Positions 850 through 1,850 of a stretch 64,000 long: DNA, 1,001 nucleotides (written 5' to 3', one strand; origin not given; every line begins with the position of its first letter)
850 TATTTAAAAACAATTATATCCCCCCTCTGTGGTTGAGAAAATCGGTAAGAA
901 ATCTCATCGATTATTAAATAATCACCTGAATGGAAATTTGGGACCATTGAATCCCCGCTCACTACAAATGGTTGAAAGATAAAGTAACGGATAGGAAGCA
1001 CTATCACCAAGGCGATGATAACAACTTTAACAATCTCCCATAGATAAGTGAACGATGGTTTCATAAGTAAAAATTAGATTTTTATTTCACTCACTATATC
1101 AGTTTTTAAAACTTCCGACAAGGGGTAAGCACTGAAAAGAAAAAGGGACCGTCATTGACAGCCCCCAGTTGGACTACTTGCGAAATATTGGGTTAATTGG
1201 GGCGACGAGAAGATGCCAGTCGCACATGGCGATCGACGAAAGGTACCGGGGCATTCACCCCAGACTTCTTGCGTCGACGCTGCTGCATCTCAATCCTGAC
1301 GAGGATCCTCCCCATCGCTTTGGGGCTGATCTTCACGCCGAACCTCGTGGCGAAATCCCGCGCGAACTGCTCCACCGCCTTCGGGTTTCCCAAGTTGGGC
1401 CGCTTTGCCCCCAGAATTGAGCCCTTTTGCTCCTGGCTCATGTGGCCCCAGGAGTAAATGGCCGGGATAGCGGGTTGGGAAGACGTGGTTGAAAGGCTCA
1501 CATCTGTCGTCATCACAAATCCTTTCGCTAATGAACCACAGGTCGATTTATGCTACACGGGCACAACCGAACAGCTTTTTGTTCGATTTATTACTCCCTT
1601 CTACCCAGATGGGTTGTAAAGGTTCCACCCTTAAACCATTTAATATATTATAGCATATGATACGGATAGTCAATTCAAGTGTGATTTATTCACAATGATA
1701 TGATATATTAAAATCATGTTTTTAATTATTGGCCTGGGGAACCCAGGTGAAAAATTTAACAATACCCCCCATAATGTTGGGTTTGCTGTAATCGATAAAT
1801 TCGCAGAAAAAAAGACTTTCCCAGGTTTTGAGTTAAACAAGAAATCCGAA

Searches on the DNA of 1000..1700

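Call 62: search_rna_families(source=window, start=1000, end=1700, threshold=evalue, max_evalue=1)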
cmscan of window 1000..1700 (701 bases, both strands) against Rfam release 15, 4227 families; matches with E-value up to 1: 1.
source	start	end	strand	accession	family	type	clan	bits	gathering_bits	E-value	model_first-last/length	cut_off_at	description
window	1049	1165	-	RF01828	SprD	Gene; sRNA;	-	21.5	100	0.04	1-142/142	no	Small pathogenicity island RNA D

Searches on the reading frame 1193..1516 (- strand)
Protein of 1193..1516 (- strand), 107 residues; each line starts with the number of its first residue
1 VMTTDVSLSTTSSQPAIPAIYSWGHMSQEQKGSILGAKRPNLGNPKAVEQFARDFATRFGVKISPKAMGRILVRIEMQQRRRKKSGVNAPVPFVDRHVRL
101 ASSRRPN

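Call 64: search_protein_families(library=pfam, proteins=[window:1193-1516:-], max_evalue=0.1)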
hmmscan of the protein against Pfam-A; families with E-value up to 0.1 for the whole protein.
window:1193-1516:- (107 aa): 1 family
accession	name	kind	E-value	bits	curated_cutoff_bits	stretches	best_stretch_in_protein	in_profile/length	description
PF13592.12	HTH_33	-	0.066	13.3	25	0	57-76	16-35/60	Winged helix-turn helix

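Call 65: list_cluster_members(proteins=[window:1193-1516:-, window:37074-37310:+, window:37106-37363:-, window:37098-37307:+, window:37101-37307:+, window:1196-1513:-])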
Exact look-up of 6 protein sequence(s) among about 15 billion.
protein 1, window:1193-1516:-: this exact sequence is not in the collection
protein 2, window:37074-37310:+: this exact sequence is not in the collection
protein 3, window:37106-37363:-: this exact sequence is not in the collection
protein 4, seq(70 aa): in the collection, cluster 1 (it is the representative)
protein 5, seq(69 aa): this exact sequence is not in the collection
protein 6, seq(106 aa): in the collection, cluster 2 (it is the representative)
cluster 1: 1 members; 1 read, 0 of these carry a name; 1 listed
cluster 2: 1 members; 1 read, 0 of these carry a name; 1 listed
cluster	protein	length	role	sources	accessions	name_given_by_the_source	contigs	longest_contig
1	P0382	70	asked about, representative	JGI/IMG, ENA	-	-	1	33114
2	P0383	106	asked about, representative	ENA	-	-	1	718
